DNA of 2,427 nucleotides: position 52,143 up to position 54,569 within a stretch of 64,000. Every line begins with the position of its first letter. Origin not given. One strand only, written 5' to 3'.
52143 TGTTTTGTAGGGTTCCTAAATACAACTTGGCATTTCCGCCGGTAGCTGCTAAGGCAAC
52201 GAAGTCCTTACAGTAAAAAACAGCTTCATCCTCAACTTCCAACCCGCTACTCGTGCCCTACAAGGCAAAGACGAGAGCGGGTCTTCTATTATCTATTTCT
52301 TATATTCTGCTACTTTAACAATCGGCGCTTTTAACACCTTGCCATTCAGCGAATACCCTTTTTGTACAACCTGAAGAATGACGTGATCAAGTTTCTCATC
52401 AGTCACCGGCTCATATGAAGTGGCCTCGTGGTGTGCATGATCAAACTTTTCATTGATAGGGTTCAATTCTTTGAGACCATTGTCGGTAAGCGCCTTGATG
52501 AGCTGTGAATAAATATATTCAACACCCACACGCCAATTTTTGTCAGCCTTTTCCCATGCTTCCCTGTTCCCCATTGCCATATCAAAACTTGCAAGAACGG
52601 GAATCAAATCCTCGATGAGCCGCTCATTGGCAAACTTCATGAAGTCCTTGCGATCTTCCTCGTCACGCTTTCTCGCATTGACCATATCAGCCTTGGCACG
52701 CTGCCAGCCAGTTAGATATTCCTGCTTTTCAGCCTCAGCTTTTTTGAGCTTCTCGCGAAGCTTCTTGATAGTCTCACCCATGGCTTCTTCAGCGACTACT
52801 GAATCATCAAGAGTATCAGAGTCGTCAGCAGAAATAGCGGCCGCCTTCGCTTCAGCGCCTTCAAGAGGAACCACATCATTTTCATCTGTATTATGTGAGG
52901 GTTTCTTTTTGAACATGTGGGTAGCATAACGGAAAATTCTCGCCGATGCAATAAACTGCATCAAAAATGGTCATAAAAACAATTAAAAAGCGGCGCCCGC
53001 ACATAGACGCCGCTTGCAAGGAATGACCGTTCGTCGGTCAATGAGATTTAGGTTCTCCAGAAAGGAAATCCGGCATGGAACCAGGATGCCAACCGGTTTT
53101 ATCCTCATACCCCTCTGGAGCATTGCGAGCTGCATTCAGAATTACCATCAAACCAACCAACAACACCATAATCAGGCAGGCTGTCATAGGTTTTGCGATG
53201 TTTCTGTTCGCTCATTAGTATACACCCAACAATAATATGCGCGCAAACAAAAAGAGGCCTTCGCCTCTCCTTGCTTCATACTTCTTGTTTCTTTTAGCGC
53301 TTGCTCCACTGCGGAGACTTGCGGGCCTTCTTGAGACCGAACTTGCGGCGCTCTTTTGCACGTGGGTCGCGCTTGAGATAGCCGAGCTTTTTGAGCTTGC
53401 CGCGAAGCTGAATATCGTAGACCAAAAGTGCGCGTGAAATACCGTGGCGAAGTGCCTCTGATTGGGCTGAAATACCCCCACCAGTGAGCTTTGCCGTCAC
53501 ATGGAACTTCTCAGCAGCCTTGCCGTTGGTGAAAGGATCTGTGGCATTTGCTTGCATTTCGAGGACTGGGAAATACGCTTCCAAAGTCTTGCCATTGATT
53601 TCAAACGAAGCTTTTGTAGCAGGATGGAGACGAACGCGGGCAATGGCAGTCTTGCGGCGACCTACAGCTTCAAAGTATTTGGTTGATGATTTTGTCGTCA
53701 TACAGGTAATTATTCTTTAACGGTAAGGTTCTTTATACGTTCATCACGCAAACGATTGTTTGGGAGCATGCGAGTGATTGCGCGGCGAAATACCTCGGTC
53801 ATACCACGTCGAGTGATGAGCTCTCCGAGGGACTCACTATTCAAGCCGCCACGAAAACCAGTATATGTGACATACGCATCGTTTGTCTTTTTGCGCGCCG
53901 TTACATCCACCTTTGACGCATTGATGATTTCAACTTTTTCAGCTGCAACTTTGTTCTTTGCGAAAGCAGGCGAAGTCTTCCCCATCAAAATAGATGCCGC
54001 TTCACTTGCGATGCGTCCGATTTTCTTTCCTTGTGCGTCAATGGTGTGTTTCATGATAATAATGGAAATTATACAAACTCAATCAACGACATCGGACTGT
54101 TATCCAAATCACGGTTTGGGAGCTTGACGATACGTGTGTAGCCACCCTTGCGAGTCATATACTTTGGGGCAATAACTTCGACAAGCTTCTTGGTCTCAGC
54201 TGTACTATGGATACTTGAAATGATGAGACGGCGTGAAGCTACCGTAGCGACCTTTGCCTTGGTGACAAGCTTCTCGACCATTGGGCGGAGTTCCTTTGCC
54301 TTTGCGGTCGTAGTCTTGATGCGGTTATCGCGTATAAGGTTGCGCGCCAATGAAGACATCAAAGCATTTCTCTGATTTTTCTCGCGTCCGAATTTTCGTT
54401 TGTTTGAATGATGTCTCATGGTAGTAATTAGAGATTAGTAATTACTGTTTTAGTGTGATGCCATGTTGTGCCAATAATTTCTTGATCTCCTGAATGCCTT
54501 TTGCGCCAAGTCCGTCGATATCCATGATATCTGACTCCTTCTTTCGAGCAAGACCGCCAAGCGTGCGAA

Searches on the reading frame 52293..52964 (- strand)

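Call 35: search_protein_families(library=pfam, proteins=[window:52293-52964:-], max_evalue=0.001)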
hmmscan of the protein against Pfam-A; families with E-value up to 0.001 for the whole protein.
window:52293-52964:- (223 aa): 1 family
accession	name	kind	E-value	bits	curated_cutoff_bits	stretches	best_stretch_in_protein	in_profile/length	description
PF01025.24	GrpE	-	4.7e-37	127.6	25.8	1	59-220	6-165/165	GrpE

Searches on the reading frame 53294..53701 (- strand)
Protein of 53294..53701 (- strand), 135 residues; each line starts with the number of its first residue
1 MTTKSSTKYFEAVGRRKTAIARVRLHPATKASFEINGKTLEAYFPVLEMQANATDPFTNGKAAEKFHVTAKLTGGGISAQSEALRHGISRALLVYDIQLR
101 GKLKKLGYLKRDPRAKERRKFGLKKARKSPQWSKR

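Call 35: search_protein_families(library=pfam, proteins=[window:53294-53701:-], max_evalue=0.001)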
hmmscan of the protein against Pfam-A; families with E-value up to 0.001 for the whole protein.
window:53294-53701:- (135 aa): 1 family
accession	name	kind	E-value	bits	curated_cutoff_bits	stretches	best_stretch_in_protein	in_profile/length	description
PF00380.25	Ribosomal_S9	-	3.7e-38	131.1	22.5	1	14-135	1-121/121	Ribosomal protein S9/S16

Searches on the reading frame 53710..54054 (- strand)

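Call 35: search_protein_families(library=pfam, proteins=[window:53710-54054:-], max_evalue=0.001)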
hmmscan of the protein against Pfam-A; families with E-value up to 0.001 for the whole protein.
window:53710-54054:- (114 aa): 1 family
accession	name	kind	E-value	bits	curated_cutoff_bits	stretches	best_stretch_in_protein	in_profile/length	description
PF00572.24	Ribosomal_L13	-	4.2e-28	98.3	23.8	1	3-112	4-112/119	Ribosomal protein L13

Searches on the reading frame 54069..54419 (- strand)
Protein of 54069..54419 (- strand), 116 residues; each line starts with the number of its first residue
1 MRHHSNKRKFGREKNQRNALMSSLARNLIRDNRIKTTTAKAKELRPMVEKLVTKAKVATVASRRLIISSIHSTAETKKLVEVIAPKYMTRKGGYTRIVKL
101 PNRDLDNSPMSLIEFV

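Call 35: search_protein_families(library=pfam, proteins=[window:54069-54419:-], max_evalue=0.001)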
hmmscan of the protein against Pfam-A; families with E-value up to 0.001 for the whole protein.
window:54069-54419:- (116 aa): 1 family
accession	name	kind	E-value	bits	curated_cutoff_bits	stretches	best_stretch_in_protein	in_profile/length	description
PF01196.24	Ribosomal_L17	-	9.3e-32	110.2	27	1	20-116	1-97/97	Ribosomal protein L17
